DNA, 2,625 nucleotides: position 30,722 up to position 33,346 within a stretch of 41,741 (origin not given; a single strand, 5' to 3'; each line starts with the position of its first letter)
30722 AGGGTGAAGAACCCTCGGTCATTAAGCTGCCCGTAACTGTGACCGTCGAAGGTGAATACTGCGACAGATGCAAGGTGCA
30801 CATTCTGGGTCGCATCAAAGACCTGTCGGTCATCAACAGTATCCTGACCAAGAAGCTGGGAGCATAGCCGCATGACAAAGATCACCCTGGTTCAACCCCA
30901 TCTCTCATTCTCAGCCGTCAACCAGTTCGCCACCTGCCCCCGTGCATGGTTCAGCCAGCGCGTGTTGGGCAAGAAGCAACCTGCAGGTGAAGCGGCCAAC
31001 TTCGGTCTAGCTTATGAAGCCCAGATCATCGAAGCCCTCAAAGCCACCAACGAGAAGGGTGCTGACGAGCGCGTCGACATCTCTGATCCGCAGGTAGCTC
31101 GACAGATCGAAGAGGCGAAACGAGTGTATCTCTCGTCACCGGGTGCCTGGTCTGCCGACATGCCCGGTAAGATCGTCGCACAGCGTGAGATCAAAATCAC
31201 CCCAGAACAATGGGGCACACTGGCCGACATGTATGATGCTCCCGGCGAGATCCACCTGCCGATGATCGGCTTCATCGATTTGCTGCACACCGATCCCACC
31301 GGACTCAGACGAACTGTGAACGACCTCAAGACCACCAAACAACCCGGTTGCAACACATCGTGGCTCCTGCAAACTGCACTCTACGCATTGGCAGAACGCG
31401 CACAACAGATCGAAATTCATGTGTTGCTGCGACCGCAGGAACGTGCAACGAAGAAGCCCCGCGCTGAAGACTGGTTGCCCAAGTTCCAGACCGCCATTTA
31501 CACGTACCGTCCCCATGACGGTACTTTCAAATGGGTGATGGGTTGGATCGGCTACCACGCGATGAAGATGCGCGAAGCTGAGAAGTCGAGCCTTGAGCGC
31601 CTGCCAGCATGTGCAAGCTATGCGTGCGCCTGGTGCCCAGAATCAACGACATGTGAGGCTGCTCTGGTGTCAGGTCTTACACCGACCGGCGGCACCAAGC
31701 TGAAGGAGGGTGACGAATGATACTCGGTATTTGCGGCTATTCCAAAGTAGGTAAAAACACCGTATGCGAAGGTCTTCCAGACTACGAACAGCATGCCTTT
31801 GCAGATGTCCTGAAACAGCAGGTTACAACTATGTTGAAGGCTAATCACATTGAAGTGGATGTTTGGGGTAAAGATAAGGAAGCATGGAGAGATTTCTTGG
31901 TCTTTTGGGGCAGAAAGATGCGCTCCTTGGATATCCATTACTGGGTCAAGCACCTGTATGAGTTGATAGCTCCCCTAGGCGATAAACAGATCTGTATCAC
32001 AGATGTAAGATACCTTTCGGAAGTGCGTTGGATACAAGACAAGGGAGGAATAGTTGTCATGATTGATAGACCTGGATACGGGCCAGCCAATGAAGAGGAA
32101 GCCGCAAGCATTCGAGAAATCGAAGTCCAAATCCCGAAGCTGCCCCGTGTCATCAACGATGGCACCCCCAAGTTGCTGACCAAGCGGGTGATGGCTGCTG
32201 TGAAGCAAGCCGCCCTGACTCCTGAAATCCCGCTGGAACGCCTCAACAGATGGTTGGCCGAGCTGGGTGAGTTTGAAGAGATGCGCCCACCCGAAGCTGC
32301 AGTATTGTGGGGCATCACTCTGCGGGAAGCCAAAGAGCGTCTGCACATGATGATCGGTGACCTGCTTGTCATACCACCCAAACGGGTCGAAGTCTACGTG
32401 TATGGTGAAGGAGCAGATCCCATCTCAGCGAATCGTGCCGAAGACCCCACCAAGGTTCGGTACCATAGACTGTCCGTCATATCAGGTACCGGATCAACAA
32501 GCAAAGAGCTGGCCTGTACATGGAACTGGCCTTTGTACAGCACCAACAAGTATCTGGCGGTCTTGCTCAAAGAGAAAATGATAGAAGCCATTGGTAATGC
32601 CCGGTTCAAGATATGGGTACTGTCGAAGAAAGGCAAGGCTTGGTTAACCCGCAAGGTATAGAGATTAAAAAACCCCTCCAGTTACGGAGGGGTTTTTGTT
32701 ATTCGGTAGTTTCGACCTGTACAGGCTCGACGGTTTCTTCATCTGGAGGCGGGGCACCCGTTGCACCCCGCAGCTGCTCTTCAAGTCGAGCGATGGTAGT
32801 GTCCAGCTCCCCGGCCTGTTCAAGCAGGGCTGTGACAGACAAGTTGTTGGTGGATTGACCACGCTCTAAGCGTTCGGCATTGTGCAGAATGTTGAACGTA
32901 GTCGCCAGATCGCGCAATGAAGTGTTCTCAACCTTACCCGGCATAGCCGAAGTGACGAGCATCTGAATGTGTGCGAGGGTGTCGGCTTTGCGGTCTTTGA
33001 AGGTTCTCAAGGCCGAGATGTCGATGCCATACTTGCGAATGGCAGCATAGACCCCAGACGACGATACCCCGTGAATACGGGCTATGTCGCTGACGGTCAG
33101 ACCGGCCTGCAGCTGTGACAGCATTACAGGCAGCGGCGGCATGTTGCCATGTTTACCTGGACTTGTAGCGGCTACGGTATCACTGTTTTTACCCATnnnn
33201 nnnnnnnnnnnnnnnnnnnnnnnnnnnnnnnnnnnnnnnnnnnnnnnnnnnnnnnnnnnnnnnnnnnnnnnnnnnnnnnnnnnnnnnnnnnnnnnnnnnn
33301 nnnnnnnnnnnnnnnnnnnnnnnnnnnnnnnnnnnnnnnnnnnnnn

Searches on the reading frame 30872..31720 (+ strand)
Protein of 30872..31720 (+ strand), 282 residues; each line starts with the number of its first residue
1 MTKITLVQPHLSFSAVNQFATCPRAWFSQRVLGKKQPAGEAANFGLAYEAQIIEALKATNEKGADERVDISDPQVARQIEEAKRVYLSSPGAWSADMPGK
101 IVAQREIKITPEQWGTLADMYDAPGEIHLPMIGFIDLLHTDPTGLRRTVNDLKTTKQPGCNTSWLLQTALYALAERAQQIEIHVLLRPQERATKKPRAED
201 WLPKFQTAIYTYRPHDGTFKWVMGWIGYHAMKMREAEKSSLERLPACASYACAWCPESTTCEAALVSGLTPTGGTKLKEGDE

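Call 73: search_protein_families(library=pfam, proteins=[window:30872-31720:+], max_evalue=0.001)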
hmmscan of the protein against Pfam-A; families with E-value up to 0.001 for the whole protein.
window:30872-31720:+ (282 aa): 1 family
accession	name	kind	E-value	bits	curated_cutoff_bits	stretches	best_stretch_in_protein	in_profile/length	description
PF12705.13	PDDEXK_1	-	7.2e-14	52.8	22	1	10-261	1-246/247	PD-(D/E)XK nuclease superfamily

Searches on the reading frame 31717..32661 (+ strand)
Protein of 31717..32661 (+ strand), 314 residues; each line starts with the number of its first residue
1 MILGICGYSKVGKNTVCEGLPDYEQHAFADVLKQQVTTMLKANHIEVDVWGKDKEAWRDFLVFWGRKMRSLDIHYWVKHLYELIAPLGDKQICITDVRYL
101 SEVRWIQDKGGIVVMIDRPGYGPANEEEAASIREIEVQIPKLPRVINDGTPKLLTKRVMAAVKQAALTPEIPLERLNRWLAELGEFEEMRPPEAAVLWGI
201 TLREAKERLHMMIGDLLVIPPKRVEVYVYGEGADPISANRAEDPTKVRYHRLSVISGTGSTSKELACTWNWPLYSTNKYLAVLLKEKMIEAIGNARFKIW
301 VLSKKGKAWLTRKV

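Call 73: search_protein_families(library=pfam, proteins=[window:31717-32661:+], max_evalue=0.001)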
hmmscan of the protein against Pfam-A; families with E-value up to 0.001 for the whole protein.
window:31717-32661:+ (314 aa): 1 family
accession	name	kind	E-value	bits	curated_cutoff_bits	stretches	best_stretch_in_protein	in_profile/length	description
PF04275.20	P-mevalo_kinase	-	1.1e-07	32.2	33.8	1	28-108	30-110/114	Phosphomevalonate kinase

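Call 98: search_protein_families(library=phrogs, proteins=[window:31717-32661:+], max_evalue=0.001)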
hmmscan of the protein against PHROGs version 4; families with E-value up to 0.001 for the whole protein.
window:31717-32661:+ (314 aa): 1 family
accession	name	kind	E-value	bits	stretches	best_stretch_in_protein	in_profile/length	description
phrog_139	-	other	1.4e-20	75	1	1-176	84-274/342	deoxynucleoside monophosphate kinase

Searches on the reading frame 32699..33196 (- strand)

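Call 73: search_protein_families(library=pfam, proteins=[window:32699-33196:-], max_evalue=0.001)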
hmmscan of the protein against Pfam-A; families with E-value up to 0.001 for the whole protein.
window:32699-33196:- (165 aa): 1 family
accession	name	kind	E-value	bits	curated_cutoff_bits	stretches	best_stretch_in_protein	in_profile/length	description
PF13518.12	HTH_28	-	0.00056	20.4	25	0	26-57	6-37/52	Helix-turn-helix domain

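Call 98: search_protein_families(library=phrogs, proteins=[window:32699-33196:-], max_evalue=0.001)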
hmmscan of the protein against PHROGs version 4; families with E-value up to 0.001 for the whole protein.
window:32699-33196:- (165 aa): 1 family
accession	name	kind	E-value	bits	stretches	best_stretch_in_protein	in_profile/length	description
phrog_664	-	DNA, RNA and nucleotide metabolism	2.5e-05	25.2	1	29-97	97-167/210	DNA binding protein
